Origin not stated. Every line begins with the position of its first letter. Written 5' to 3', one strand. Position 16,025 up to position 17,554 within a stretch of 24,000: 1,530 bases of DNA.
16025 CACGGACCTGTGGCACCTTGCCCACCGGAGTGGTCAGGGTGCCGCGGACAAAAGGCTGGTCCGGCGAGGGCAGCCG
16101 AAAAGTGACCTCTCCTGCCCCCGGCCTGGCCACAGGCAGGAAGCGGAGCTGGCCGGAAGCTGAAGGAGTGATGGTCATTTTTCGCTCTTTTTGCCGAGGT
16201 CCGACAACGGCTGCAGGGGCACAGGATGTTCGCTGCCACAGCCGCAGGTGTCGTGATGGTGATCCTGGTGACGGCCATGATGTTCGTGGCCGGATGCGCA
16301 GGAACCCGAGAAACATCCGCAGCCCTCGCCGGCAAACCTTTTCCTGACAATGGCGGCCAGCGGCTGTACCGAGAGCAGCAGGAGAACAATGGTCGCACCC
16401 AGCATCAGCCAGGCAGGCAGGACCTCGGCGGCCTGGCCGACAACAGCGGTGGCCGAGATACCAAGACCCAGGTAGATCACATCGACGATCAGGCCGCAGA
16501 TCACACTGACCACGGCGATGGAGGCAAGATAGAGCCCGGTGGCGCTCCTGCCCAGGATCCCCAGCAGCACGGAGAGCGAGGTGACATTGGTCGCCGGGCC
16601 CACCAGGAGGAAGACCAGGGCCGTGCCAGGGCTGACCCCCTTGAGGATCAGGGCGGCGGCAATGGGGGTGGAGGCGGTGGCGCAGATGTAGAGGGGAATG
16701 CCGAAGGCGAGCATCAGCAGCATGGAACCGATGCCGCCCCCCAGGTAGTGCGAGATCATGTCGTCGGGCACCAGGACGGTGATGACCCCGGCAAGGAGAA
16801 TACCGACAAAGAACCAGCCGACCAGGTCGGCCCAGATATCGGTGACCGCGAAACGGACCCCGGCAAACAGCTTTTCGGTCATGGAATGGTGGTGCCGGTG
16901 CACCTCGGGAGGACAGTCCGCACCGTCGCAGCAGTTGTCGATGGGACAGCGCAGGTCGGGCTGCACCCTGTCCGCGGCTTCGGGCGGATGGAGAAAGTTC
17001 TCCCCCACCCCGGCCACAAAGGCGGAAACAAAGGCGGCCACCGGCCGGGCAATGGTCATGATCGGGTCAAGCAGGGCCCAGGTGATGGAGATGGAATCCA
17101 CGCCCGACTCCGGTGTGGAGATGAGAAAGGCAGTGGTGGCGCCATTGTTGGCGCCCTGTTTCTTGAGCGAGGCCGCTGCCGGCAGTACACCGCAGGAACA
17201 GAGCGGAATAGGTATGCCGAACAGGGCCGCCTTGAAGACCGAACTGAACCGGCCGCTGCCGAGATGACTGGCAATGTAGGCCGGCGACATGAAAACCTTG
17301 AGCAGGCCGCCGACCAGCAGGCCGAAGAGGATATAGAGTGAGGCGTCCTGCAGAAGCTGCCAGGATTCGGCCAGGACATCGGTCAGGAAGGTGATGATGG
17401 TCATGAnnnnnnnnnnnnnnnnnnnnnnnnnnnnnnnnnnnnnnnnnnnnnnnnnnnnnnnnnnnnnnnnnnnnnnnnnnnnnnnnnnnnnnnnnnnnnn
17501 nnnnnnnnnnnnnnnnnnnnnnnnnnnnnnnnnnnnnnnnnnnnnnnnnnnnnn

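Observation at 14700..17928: hgcAB sits inside a four-gene operon with an ArsR/CadC-type sensor and a translationally coupled thiol-rich permease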

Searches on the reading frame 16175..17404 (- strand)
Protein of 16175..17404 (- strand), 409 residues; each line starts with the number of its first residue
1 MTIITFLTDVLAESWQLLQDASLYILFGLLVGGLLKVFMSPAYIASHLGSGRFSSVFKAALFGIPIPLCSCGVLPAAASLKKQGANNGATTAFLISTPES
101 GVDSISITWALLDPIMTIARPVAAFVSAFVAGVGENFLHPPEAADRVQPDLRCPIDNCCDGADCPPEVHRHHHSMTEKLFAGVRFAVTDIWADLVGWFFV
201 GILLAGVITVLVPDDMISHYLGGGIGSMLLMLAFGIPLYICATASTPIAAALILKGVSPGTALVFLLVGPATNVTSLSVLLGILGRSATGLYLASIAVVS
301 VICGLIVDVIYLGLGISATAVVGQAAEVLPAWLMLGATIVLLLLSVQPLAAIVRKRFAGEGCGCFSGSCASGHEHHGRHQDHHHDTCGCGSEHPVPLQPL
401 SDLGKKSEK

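Call 4: search_protein_families(library=pfam, proteins=[window:16175-17404:-], max_evalue=0.01)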
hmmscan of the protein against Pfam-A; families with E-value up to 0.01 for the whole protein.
window:16175-17404:- (409 aa): 1 family
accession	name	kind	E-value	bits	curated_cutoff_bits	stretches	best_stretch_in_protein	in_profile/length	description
PF03773.19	ArsP_1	-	5.2e-44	151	32.3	1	21-308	16-293/294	Predicted permease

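Call 5: search_protein_families(library=ncbifam, proteins=[window:16175-17404:-], max_evalue=0.01)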
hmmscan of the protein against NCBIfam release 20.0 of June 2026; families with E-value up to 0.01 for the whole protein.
window:16175-17404:- (409 aa): 2 families
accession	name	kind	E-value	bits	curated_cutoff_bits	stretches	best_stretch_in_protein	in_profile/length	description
NF033936.1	CuZnOut_SO0444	equivalog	4.6e-120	400.9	300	1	14-347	1-349/351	SO_0444 family Cu/Zn efflux transporter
NF040736.1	efflux_SaoE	equivalog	1.5e-51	175.7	325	1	5-312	2-299/352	efflux transporter SaoE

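Call 25: find_related_loci(query=window:16175-17404:-, collection=metagenome_contigs, flank=3500)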
Query window:16175-17404:- (409 aa) in metagenome_contigs; peptide patterns used: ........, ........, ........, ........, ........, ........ (x = any residue, [..] = any of these).
502 stretches matched a pattern; 400 encode a relative of the query (tblastn E <= 1e-3); the best 80 are kept; 80 distinct loci.
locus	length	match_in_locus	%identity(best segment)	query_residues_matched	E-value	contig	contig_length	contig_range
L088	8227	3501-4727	100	1-409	0e+0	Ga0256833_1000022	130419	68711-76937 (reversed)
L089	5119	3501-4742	94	1-409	0e+0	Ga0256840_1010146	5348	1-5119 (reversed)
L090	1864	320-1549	71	3-407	0e+0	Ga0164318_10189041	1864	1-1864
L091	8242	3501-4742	71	3-408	0e+0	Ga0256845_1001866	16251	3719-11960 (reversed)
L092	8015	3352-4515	71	3-389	0e+0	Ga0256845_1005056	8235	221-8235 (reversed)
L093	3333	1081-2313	72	3-408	0e+0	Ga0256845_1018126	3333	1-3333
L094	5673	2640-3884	69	3-408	0e+0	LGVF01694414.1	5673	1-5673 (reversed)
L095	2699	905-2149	69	3-408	0e+0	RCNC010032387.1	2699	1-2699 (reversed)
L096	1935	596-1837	75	3-403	0e+0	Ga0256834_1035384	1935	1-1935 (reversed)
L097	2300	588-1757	74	4-392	0e+0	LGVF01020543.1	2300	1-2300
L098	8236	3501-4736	74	3-403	0e+0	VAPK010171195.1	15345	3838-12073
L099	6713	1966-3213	68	3-408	0e+0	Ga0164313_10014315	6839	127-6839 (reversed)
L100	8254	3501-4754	69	1-408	2e-179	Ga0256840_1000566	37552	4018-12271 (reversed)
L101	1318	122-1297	74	3-389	0e+0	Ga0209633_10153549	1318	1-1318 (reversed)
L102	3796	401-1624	71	3-403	0e+0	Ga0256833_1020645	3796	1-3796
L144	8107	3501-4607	65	2-375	4e-156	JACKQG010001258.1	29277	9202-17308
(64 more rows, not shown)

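Call 50: search_solved_structures(query=window:16175-17404:-, max_evalue=0.01)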
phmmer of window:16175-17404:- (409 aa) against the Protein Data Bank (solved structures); distinct sequences matched with E-value up to 0.01: 0.

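Call 55: find_homologous_proteins(query=window:16175-17404:-, max_evalue=1e-10)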
Query window:16175-17404:- (409 aa): 7710 proteins with E <= 1e-10 among 8000 candidates; the best 120 are listed.
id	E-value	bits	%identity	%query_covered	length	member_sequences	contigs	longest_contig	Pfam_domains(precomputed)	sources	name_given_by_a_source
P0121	3.4e-249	845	94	100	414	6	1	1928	PF03773.20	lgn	-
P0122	7.1e-223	758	84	100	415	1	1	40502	PF03773.20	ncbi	-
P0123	6.1e-221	752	87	90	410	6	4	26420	PF03773.20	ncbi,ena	-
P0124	1.7e-214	730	81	100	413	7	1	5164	PF03773.20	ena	-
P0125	1.7e-199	681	75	99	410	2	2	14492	PF03773.20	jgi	jgi:uncharacterized membrane protein YraQ (UPF0718 family)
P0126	2.5e-199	681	75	99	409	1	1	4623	PF03773.20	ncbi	-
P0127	1.7e-197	675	74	98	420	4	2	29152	PF03773.20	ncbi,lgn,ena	-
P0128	9.4e-197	672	74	99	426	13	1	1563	PF03773.20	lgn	-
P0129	4.5e-195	667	75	99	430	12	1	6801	PF03773.20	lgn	-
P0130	4.6e-195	666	73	100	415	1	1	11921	PF03773.20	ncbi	-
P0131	8.3e-194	662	74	98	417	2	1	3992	PF03773.20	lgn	-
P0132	4.4e-193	660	72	99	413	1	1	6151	PF03773.20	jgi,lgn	-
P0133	7.9e-193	659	71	99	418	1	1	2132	PF03773.20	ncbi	-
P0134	2.0e-192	658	73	100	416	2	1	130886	PF03773.20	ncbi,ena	ncbi:SO_0444 family Cu/Zn efflux transporter [Desulfolithobacter sp.]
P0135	5.7e-192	656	71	100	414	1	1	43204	PF03773.20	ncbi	-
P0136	1.3e-191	655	72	99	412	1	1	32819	PF03773.20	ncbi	-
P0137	1.4e-191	655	71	99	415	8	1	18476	PF03773.20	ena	-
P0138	1.9e-191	655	72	99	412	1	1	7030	PF03773.20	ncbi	-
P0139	2.6e-191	654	74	98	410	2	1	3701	PF03773.20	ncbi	-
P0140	4.2e-191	653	71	99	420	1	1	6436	PF03773.20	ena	-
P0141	5.0e-191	653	71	99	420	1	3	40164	PF03773.20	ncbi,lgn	-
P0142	2.7e-190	651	80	81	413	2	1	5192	PF03773.20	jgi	-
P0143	5.1e-190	650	69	100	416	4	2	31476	PF03773.20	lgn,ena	-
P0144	7.6e-190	649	72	100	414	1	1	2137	PF03773.20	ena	-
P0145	8.1e-190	649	72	100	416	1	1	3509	PF03773.20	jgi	jgi:uncharacterized membrane protein YraQ (UPF0718 family)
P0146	8.1e-190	649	71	99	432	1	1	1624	PF03773.20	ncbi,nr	ncbi:MAG: SO_0444 family Cu/Zn efflux transporter, partial [Methylococcales bacterium]|nr:SO_0444 fa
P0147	2.0e-189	648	70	99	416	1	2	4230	PF03773.20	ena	-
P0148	2.3e-189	648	71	99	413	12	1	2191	PF03773.20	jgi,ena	-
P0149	2.5e-189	648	72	100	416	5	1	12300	PF03773.20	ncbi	-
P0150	3.7e-189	647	71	99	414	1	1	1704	PF03773.20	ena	-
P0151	4.0e-189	647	71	99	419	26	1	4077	PF03773.20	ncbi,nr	ncbi:MAG TPA: permease [Desulfobulbaceae bacterium]|nr:permease [Desulfobulbaceae bacterium]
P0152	4.1e-189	647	71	100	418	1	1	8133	PF03773.20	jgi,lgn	jgi:uncharacterized membrane protein YraQ (UPF0718 family)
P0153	4.3e-189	647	71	99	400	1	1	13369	PF03773.20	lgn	-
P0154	5.8e-189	646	71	100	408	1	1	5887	PF03773.20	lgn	-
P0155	5.9e-189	646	71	100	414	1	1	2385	PF03773.20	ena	-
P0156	8.7e-189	646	75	88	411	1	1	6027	PF03773.20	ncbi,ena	-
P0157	1.1e-188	646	74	95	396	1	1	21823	PF03773.20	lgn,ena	-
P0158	1.6e-188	645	74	95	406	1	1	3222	PF03773.20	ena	-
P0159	1.9e-188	645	72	99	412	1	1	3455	PF03773.20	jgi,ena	-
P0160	2.2e-188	645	70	99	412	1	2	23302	PF03773.20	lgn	-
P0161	2.7e-188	644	69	99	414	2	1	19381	PF03773.20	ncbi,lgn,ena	-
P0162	3.7e-188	644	69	99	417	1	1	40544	PF03773.20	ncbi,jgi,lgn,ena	-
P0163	9.4e-188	642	71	99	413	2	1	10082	PF03773.20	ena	-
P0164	1.0e-187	642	69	99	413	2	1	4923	PF03773.20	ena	-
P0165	1.1e-187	642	71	99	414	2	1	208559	PF03773.20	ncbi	ncbi:SO_0444 family Cu/Zn efflux transporter [Desulfolithobacter sp.]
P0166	1.3e-187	642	69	100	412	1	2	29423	PF03773.20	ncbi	-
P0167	1.6e-187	642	77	90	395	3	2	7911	PF03773.20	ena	-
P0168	2.2e-187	641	72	100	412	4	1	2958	PF03773.20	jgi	jgi:uncharacterized membrane protein YraQ (UPF0718 family)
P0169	2.6e-187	641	70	100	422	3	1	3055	PF03773.20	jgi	jgi:uncharacterized membrane protein YraQ (UPF0718 family)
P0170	2.8e-187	641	70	100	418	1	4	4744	PF03773.20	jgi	jgi:uncharacterized membrane protein YraQ (UPF0718 family)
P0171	3.0e-187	641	72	96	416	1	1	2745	PF03773.20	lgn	-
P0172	4.7e-187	640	69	99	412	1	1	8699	PF03773.20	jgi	jgi:uncharacterized membrane protein YraQ (UPF0718 family)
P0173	6.2e-187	640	70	99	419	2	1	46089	PF03773.20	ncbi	-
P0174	6.5e-187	640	70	100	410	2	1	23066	PF03773.20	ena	-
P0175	1.4e-186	639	72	97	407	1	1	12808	PF03773.20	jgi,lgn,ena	jgi:uncharacterized membrane protein YraQ (UPF0718 family)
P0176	1.7e-186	638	72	97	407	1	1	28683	PF03773.20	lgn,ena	-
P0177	1.8e-186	638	74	95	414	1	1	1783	PF03773.20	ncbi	-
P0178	2.0e-186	638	68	99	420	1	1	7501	PF03773.20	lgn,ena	-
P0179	2.3e-186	638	71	95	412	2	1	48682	PF03773.20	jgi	jgi:uncharacterized membrane protein YraQ (UPF0718 family)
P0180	2.7e-186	638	70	100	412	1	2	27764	PF03773.20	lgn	-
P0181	2.9e-186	638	70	99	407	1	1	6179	PF03773.20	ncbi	-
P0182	3.5e-186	637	71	97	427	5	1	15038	PF03773.20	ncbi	-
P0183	3.6e-186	637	70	99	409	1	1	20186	PF03773.20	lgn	-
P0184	5.1e-186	637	70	100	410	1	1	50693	PF03773.20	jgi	-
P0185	6.1e-186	636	71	100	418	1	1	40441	PF03773.20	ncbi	-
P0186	6.9e-186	636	69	99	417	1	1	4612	PF03773.20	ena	-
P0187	8.6e-186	636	71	99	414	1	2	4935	PF03773.20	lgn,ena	-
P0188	8.9e-186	636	73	90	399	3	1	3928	PF03773.20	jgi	jgi:hypothetical protein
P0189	1.5e-185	635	70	100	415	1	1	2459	PF03773.20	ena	-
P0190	1.6e-185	635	69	99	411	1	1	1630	PF03773.20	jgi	jgi:uncharacterized membrane protein YraQ (UPF0718 family)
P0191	2.4e-185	634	76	90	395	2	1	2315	PF03773.20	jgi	jgi:uncharacterized membrane protein YraQ (UPF0718 family)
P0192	2.5e-185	634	71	97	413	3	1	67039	PF03773.20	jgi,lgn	jgi:uncharacterized membrane protein YraQ (UPF0718 family)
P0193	7.4e-185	633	71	100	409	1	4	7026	PF03773.20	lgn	-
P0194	8.5e-185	633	69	99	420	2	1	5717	PF03773.20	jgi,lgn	-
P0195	1.2e-184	632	70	99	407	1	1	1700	PF03773.20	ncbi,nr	ncbi:MAG: SO_0444 family Cu/Zn efflux transporter [Desulfocapsa sp.]|nr:SO_0444 family Cu/Zn efflux 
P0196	1.5e-184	632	72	95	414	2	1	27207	PF03773.20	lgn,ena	-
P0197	2.6e-184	631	68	99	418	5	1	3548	PF03773.20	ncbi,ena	-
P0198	3.1e-184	631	71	97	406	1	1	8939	PF03773.20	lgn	-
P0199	3.2e-184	631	76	90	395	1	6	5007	PF03773.20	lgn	-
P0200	4.1e-184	630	71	100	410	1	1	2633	PF03773.20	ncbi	-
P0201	4.3e-184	630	69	100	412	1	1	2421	PF03773.20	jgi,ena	-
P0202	5.9e-184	630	69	99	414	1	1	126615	PF03773.20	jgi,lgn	jgi:uncharacterized membrane protein YraQ (UPF0718 family)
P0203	6.2e-184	630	72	95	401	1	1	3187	PF03773.20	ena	-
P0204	6.7e-184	630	71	99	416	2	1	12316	PF03773.20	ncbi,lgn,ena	-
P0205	7.7e-184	630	70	98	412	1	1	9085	PF03773.20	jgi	jgi:uncharacterized membrane protein YraQ (UPF0718 family)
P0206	8.5e-184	629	70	99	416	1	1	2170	PF03773.20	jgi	jgi:uncharacterized membrane protein YraQ (UPF0718 family)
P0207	9.0e-184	629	69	100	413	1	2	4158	PF03773.20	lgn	-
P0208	1.2e-183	629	70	99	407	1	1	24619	PF03773.20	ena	-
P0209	1.3e-183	629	69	97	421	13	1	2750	PF03773.20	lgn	-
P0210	1.6e-183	628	70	97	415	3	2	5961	PF03773.20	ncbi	-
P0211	1.7e-183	628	70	99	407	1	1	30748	PF03773.20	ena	-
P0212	1.9e-183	628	69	99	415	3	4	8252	PF03773.20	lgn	-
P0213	2.0e-183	628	74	94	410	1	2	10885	PF03773.20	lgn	-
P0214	2.5e-183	628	68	99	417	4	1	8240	PF03773.20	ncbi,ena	-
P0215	3.0e-183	628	69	100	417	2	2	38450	PF03773.20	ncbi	-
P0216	4.1e-183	627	72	95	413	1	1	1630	PF03773.20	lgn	-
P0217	4.3e-183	627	67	99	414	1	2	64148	PF03773.20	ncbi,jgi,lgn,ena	-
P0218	4.7e-183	627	70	98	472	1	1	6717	PF03773.20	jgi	-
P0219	9.4e-183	626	71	99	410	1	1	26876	PF03773.20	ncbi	-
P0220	1.5e-182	625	69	99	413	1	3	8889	PF03773.20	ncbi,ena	-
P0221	2.7e-182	624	76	87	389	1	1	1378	PF03773.20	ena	-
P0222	4.6e-182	624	71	95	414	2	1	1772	PF03773.20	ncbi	-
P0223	5.0e-182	624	70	100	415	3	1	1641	PF03773.20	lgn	-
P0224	6.8e-182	623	69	97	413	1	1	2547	PF03773.20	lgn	-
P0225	7.1e-182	623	70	99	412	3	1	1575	PF03773.20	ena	-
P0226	7.2e-182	623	70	98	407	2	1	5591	PF03773.20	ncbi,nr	ncbi:MAG: SO_0444 family Cu/Zn efflux transporter, partial [Proteobacteria bacterium]|nr:SO_0444 fam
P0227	8.8e-182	623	69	99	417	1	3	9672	PF03773.20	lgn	-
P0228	9.1e-182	623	69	100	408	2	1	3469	PF03773.20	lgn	-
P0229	1.7e-181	622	71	95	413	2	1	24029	PF03773.20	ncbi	-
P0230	1.7e-181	622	71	95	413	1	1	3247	PF03773.20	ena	-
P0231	3.2e-181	621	69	98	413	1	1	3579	PF03773.20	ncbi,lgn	-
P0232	3.9e-181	621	71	95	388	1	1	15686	PF03773.20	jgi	-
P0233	3.9e-181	621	70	97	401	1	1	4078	PF03773.20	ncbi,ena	-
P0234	6.0e-181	620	73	95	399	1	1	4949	PF03773.20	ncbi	-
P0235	6.5e-181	620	68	100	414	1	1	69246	PF03773.20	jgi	jgi:uncharacterized membrane protein YraQ (UPF0718 family)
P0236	6.8e-181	620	69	99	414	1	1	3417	PF03773.20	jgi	-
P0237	1.1e-180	619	69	100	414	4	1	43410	PF03773.20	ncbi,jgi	-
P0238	1.1e-180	619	69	97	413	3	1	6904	PF03773.20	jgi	-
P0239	1.2e-180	619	68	100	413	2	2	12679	PF03773.20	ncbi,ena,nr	ncbi:MAG: SO_0444 family Cu/Zn efflux transporter [Desulfobulbaceae bacterium]|nr:SO_0444 family Cu/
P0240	1.8e-180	618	70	100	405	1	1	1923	PF03773.20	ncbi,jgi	jgi:uncharacterized membrane protein YraQ (UPF0718 family)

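Call 65: predict_structure(alignment_id=A2)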
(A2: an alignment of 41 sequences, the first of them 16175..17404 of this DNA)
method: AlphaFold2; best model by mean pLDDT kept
length: 409 residues; sequences in the alignment: 41
mean_pLDDT: 57.4   pTM: 0.54
mean pLDDT of the five models: 57.4, 56.9, 53.7, 53.6, 52.3
residues with pLDDT >= 90: 12; 70-90: 126; 50-70: 105; < 50: 166
segments of 3 or more residues with pLDDT < 50: 62-112, 149-152, 154-157, 160-163, 221-260, 265-272, 361-409
pLDDT, mean of each block of 10 residues (from residue 1): 93 85 77 72 51 54 39 32 33 29 36 59 69 73 57 48 53 69 79 75 75 66 45 34 33 39 49 51 72 75 73 68 60 87 75 63 41 43 40 39 38
secondary structure, 60 per line:
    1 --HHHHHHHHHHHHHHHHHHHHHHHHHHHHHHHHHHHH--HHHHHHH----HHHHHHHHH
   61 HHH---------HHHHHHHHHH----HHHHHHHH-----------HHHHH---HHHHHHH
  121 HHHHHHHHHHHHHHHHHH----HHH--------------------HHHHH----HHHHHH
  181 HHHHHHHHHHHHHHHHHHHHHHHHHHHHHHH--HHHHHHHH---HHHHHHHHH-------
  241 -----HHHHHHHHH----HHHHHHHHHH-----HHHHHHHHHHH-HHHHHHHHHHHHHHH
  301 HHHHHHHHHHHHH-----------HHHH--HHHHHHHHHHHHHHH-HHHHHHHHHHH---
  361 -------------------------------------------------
elements in order: H3-38 H41-47 H52-63 H73-82 H87-94 H106-110 H114-138 H166-170 H175-211 H214-221 H225-233 H246-254 H259-268 H274-284 H286-313 H325-328 H331-345 H347-357
